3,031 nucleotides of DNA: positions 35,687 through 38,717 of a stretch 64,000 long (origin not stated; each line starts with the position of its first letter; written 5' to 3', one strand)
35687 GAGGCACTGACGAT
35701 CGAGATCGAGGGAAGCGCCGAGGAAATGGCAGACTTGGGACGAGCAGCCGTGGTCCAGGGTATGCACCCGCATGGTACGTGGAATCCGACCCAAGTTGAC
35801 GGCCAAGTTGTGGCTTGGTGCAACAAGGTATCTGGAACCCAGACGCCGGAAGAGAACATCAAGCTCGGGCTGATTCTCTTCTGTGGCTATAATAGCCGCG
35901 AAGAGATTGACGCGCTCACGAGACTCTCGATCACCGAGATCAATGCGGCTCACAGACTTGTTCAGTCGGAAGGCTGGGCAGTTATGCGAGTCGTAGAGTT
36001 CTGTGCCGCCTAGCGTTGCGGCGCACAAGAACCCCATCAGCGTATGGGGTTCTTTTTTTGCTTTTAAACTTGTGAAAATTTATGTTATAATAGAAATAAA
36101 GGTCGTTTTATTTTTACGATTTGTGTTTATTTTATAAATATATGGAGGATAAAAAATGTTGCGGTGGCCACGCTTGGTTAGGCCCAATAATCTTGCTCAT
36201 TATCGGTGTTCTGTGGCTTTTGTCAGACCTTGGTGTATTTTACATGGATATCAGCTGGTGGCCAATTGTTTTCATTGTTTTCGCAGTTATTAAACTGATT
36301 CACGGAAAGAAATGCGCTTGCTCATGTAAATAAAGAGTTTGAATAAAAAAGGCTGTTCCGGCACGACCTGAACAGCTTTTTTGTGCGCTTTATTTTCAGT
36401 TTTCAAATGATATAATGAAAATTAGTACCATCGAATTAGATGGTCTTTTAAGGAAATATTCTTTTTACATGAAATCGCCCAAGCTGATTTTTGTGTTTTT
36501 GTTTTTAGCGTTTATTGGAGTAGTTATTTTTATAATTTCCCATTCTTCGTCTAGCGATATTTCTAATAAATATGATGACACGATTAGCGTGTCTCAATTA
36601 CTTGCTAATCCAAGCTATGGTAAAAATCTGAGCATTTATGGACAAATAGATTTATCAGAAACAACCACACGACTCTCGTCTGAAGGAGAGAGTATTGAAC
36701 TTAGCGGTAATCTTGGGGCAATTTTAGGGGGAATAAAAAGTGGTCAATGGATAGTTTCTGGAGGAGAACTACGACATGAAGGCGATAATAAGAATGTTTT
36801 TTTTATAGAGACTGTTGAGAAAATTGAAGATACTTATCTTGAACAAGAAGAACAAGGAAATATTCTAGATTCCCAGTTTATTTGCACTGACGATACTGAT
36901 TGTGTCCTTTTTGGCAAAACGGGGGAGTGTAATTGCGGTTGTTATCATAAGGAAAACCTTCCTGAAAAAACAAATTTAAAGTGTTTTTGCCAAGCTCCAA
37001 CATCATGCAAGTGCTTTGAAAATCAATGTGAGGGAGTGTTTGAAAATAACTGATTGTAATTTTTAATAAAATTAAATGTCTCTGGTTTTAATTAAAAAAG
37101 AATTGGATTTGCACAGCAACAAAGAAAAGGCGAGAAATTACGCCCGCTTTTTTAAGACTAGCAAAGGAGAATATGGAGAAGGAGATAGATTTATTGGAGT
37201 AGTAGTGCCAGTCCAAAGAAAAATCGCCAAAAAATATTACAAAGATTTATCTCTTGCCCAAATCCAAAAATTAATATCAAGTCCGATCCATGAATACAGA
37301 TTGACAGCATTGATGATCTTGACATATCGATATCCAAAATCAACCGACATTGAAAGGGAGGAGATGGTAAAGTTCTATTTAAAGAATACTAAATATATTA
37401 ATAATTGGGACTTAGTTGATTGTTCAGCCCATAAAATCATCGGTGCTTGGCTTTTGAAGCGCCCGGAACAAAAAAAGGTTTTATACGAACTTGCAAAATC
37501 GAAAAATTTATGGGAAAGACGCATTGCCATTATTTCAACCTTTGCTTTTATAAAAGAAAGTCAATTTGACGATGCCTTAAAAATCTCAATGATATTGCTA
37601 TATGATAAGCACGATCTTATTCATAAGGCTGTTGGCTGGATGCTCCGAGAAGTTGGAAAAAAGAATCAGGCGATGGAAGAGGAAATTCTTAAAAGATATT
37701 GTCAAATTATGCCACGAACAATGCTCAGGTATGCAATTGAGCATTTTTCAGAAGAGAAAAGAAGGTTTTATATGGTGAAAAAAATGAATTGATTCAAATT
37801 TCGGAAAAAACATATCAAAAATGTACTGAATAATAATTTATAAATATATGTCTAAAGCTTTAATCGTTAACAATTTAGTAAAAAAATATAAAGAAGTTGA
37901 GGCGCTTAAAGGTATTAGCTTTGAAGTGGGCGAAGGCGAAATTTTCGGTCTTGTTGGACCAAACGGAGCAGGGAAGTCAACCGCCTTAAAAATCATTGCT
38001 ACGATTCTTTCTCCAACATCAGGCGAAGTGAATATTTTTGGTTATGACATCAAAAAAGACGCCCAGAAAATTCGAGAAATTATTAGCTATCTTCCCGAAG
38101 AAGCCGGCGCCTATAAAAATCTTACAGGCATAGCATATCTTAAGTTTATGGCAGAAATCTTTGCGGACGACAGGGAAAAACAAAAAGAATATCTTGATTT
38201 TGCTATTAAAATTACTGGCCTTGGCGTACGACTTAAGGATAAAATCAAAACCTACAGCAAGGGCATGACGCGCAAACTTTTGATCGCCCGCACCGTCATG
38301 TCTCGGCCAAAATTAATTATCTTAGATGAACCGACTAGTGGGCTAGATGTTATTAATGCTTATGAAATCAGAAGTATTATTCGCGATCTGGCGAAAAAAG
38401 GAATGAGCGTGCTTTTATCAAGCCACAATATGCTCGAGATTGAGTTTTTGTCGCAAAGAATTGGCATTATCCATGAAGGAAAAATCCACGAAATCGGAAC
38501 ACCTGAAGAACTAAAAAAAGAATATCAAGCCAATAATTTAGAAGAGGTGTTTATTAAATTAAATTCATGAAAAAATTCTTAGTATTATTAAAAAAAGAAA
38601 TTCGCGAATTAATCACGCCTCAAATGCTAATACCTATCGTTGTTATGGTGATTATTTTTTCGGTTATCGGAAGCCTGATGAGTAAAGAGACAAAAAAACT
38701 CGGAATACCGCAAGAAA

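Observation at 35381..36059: Compositionally foreign GC-rich single-gene cassette with consensus promoter, palindrome, strong RBS and terminator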

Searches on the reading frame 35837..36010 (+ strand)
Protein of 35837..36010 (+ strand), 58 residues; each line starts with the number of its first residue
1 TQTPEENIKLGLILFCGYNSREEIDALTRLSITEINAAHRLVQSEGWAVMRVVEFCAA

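Call 52: search_protein_families(library=pfam, proteins=[window:35837-36010:+], max_evalue=10)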
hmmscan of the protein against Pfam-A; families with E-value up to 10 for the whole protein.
seq(58 aa): 0 families

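Call 53: search_solved_structures(query=window:35837-36010:+, max_evalue=10)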
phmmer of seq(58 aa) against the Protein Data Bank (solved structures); distinct sequences matched with E-value up to 10: 2.
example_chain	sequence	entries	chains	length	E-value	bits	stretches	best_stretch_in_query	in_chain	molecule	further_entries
1fyh_A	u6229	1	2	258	0.26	15.1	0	18-42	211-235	Interferon gamma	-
1eku_A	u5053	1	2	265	0.26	15.1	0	18-42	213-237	Interferon gamma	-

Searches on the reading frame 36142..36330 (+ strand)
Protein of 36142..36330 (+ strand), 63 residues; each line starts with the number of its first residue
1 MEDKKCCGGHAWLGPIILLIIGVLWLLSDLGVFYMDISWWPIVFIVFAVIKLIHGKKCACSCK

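Call 26: search_protein_families(library=pfam, proteins=[window:36142-36330:+], max_evalue=0.01)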
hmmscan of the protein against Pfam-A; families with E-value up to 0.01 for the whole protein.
window:36142-36330:+ (63 aa): 2 families
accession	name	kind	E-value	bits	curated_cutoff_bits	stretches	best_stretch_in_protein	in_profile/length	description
PF22570.1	LiaF-TM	-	2.5e-06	28.6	27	1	14-55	2-45/98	LiaF transmembrane domain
PF18917.5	LiaI-LiaF-like_TM1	-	3.7e-06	27.3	27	1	12-50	1-40/42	LiaI-LiaF-like transmembrane region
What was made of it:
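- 36063..36333 (+): Right anchor: the promoter, leader and gene of a 63-aa LiaF-TM-like membrane protein. Pfam LiaF-TM and LiaI-LiaF-like_TM1 (call 26).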

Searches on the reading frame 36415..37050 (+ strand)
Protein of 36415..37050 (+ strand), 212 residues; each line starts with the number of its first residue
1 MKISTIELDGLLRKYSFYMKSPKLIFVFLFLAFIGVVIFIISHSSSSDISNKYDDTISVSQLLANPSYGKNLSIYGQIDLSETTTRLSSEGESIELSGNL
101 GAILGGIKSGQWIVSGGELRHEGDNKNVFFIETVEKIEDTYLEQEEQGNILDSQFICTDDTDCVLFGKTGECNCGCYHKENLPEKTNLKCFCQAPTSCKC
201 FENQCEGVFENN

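Call 26: search_protein_families(library=pfam, proteins=[window:36415-37050:+], max_evalue=0.01)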
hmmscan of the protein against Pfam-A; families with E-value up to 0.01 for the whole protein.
window:36415-37050:+ (212 aa): 0 families

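Call 44: find_related_loci(query=window:36415-37050:+, collection=genome_contigs, flank=10000)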
Query window:36415-37050:+ (212 aa) in genome_contigs; peptide patterns used: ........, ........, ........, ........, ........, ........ (x = any residue, [..] = any of these).
94 stretches matched a pattern, but none encodes a relative of the query by tblastn (E <= 1e-3).
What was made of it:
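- Tried and rejected: A genome_contigs scan with the downstream 212-aa protein found no relative (call 44).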

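Call 81: search_protein_families(library=phrogs, proteins=[window:36415-37050:+], max_evalue=0.001)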
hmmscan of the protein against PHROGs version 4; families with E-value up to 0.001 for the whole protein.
window:36415-37050:+ (212 aa): 0 families

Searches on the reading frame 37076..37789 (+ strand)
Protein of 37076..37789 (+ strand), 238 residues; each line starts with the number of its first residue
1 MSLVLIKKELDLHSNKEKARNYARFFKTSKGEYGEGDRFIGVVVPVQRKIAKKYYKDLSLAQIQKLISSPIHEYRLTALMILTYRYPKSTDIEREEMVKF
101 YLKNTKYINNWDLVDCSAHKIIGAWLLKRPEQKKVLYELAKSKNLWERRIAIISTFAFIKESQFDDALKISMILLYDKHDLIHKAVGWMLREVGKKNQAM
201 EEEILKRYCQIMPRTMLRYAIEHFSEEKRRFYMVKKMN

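Call 26: search_protein_families(library=pfam, proteins=[window:37076-37789:+], max_evalue=0.01)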
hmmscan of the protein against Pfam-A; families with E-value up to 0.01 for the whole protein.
window:37076-37789:+ (238 aa): 1 family
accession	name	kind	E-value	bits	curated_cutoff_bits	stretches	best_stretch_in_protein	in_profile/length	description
PF08713.17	DNA_alkylation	-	1.1e-66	225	21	1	6-224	1-213/213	DNA alkylation repair enzyme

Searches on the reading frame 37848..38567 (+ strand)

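Call 26: search_protein_families(library=pfam, proteins=[window:37848-38567:+], max_evalue=0.01)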
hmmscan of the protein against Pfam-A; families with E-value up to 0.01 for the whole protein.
window:37848-38567:+ (240 aa): 10 families
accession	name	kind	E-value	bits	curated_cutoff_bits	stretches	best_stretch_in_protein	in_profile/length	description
PF00005.33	ABC_tran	-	3.4e-30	105.9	25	1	20-164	1-137/137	ABC transporter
PF13304.12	AAA_21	-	9.9e-14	52.5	27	2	135-198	237-303/304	AAA domain, putative AbiEii toxin, Type IV TA system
PF02463.25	SMC_N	-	0.00019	21.4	40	0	31-55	25-49/220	RecF/RecN/SMC N terminal domain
PF13555.12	AAA_29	-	0.00034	20.7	27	1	26-58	18-50/61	P-loop containing region of AAA domain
PF13476.12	AAA_23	-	0.00048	21.3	27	1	23-77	15-67/201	AAA domain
PF03215.21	Rad17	-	0.00089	19.7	23.8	1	12-73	26-87/186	Rad17 P-loop domain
PF13175.12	AAA_15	-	0.0014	18.8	32.1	1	34-82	27-79/374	AAA ATPase domain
PF25199.1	nSTAND_NTPase5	-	0.003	17.8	34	1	6-61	14-71/145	Novel STAND NTPase 5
PF00004.35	AAA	-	0.0043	17.9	21.2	0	35-84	3-55/131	ATPase family associated with various cellular activities (AAA)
PF13604.12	AAA_30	-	0.0053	16.9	27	0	32-66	20-54/191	AAA domain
